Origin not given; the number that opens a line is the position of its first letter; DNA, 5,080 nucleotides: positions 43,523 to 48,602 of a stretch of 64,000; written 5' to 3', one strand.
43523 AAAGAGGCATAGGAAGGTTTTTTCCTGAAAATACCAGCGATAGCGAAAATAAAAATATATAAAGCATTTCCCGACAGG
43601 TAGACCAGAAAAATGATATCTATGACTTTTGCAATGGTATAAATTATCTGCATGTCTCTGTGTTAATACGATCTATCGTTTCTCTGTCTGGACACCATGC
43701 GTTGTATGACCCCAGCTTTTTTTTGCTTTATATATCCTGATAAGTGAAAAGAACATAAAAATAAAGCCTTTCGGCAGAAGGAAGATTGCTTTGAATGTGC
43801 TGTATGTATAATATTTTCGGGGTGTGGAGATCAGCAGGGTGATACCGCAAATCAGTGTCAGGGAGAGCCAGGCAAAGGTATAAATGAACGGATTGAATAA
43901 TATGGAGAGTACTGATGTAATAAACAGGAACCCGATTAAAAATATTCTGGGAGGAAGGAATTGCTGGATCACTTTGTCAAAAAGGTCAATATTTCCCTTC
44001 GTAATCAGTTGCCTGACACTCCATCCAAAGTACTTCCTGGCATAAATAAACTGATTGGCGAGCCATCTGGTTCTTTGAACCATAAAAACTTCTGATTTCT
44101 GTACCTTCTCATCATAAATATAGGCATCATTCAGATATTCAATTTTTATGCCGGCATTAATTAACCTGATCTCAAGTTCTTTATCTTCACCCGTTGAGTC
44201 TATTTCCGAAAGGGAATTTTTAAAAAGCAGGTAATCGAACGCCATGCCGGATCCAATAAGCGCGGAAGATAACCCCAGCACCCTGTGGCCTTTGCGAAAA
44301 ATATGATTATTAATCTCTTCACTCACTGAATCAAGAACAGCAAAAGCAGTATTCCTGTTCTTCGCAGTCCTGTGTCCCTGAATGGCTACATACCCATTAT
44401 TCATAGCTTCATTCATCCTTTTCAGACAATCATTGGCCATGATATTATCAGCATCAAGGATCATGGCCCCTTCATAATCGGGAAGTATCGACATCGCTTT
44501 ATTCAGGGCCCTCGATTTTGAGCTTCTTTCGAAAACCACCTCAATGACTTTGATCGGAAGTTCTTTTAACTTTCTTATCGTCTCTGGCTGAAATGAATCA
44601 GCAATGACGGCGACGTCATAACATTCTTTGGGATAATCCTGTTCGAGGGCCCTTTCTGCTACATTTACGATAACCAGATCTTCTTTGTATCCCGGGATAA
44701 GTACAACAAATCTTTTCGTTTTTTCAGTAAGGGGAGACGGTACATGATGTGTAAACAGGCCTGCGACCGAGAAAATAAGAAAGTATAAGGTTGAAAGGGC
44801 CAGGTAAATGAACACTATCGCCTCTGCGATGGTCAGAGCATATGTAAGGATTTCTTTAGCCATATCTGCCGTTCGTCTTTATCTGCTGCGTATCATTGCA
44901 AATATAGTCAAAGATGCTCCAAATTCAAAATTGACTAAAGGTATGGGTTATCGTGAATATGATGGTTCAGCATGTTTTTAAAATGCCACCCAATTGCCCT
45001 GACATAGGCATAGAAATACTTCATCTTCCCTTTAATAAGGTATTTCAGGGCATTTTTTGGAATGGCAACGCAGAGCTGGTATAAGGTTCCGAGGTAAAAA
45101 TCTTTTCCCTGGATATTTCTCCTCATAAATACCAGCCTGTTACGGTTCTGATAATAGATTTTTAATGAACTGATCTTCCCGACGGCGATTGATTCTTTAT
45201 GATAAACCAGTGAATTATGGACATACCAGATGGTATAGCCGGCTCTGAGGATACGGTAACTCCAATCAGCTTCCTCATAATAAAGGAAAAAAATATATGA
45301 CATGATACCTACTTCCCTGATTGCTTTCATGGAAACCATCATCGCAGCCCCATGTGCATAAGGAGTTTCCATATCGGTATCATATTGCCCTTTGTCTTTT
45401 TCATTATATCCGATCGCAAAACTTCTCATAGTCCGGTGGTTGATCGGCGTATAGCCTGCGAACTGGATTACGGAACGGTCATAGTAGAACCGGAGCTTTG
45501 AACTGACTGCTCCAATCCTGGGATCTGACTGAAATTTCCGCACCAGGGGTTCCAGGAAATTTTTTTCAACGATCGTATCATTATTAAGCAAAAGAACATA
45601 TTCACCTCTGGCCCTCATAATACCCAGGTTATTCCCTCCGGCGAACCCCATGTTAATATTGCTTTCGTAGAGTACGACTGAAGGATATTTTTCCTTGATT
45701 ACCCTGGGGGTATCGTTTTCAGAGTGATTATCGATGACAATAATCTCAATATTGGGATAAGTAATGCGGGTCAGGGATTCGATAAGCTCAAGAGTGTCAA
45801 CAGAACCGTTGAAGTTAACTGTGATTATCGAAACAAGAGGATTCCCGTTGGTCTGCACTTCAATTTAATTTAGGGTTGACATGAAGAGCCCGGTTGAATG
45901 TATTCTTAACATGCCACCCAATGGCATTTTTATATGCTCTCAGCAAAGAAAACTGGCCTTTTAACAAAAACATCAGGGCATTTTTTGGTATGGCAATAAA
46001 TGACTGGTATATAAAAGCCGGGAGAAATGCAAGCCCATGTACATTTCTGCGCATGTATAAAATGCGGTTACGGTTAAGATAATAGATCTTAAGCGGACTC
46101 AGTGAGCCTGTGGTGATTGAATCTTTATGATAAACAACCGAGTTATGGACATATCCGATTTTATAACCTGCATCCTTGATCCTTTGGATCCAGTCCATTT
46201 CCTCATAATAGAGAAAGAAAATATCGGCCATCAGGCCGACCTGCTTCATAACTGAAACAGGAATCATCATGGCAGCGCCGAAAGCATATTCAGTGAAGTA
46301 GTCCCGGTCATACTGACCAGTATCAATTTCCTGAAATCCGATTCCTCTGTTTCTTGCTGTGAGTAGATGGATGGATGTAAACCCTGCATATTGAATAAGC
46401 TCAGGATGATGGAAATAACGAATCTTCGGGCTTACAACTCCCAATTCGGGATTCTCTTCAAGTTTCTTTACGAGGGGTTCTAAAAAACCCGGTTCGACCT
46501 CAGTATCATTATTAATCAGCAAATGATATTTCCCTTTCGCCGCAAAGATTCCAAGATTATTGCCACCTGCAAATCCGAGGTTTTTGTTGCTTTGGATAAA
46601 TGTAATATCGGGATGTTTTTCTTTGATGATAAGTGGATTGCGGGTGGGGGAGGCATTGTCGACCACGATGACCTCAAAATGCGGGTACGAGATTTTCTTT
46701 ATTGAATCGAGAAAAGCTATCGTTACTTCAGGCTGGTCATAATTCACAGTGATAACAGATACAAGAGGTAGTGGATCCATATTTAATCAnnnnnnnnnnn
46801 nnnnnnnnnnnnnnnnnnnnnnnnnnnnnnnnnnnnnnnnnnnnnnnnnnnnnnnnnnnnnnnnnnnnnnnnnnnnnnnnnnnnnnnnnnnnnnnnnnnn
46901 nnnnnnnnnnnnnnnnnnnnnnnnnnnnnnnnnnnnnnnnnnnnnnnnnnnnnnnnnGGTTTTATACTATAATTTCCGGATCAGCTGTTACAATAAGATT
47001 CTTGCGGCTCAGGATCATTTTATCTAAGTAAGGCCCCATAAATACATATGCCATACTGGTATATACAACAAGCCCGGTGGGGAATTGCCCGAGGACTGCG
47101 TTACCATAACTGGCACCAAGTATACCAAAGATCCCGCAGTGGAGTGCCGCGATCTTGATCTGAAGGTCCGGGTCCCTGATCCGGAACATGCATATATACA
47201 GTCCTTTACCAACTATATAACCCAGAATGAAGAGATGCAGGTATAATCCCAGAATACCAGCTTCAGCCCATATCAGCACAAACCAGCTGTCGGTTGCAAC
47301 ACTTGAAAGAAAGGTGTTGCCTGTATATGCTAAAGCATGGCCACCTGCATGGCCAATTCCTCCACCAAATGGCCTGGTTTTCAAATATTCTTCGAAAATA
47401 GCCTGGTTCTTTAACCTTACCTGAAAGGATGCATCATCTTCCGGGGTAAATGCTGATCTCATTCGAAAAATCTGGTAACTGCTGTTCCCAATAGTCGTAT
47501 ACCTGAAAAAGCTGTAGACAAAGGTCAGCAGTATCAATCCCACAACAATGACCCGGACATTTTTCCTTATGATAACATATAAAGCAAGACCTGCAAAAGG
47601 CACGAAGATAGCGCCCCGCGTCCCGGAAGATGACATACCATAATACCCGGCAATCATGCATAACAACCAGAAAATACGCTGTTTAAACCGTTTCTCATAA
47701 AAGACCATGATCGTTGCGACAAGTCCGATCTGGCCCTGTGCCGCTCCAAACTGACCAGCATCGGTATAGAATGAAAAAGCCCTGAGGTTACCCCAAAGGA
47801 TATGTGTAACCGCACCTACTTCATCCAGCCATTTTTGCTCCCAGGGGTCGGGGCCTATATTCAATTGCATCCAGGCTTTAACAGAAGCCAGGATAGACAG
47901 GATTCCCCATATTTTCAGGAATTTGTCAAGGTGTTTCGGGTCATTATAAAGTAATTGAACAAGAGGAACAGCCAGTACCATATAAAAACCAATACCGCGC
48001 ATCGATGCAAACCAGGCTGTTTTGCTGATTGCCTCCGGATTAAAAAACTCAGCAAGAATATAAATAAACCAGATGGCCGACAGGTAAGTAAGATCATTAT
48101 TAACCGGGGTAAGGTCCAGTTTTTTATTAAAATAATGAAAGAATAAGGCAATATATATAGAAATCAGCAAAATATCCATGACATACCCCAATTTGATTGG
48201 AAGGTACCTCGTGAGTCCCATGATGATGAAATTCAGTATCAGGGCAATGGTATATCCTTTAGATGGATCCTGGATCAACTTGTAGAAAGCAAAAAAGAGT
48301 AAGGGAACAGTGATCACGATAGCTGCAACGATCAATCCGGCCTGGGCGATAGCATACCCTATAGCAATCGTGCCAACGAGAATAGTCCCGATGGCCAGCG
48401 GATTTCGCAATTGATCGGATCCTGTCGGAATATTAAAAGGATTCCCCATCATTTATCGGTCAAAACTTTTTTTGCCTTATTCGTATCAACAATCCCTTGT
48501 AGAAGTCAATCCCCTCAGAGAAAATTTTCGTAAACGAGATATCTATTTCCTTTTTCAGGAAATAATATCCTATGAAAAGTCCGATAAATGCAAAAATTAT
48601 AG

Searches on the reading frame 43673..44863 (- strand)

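Call 20: search_protein_families(library=pfam, proteins=[window:43673-44863:-], max_evalue=0.001)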
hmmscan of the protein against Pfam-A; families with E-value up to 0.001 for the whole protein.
window:43673-44863:- (396 aa): 3 families
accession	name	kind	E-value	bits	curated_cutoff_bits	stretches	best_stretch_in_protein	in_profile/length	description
PF13641.12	Glyco_tranf_2_3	-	1.8e-18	67.8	27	1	52-268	3-228/230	Glycosyltransferase like family 2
PF13632.12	Glyco_trans_2_3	-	1.5e-17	64.5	27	1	134-333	3-195/198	Glycosyl transferase family group 2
PF00535.33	Glycos_transf_2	-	8.2e-09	36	23.3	1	54-193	2-142/168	Glycosyl transferase family 2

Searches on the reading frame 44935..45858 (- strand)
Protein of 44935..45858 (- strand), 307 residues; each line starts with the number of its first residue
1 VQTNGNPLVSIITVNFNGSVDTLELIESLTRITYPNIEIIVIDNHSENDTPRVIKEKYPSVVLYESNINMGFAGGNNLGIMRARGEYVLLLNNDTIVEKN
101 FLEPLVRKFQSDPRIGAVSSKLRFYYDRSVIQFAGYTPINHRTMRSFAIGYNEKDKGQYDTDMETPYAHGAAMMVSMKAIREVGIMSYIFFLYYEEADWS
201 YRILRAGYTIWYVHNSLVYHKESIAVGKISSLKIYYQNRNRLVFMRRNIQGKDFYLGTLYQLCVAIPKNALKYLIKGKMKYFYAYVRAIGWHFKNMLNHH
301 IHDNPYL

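Call 20: search_protein_families(library=pfam, proteins=[window:44935-45858:-], max_evalue=0.001)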
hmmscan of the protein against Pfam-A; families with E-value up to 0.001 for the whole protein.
window:44935-45858:- (307 aa): 4 families
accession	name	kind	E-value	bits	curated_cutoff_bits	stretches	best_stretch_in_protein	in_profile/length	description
PF00535.33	Glycos_transf_2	-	5.4e-24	85.4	23.3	1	10-180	1-164/168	Glycosyl transferase family 2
PF13641.12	Glyco_tranf_2_3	-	3.3e-11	44.1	27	1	9-241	3-226/230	Glycosyltransferase like family 2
PF13632.12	Glyco_trans_2_3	-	1.7e-08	34.9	27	1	87-223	1-126/198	Glycosyl transferase family group 2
PF10111.15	Glyco_tranf_2_2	-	0.00095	19.2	27.3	0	33-106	24-103/276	Glycosyltransferase like family 2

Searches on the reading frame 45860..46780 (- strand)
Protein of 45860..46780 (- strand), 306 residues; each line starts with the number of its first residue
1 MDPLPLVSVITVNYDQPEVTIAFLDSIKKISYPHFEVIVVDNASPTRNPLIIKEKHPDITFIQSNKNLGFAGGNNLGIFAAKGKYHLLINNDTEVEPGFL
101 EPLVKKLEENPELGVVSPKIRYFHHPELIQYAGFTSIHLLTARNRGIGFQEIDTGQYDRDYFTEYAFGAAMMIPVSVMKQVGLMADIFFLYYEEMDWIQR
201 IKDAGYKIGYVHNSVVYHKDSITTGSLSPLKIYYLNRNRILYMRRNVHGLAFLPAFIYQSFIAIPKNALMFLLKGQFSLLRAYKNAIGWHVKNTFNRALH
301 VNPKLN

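Call 20: search_protein_families(library=pfam, proteins=[window:45860-46780:-], max_evalue=0.001)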
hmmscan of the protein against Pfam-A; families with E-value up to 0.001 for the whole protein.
window:45860-46780:- (306 aa): 3 families
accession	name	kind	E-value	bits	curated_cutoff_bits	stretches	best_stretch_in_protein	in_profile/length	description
PF00535.33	Glycos_transf_2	-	5.1e-23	82.3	23.3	1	8-133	1-129/168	Glycosyl transferase family 2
PF13641.12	Glyco_tranf_2_3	-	3e-08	34.4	27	1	7-219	3-212/230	Glycosyltransferase like family 2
PF13632.12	Glyco_trans_2_3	-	9.3e-07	29.3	27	1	87-264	3-171/198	Glycosyl transferase family group 2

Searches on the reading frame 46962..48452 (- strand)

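Call 20: search_protein_families(library=pfam, proteins=[window:46962-48452:-], max_evalue=0.001)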
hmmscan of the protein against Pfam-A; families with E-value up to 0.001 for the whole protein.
window:46962-48452:- (496 aa): 1 family
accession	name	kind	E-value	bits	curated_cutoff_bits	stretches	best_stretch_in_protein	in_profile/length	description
PF04932.20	Wzy_C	-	3.8e-08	33.7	31.7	1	271-405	8-147/149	O-Antigen ligase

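Call 59: search_protein_families(library=ncbifam, proteins=[window:46962-48452:-], max_evalue=0.01)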
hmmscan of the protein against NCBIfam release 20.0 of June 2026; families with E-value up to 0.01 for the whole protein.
window:46962-48452:- (496 aa): 0 families
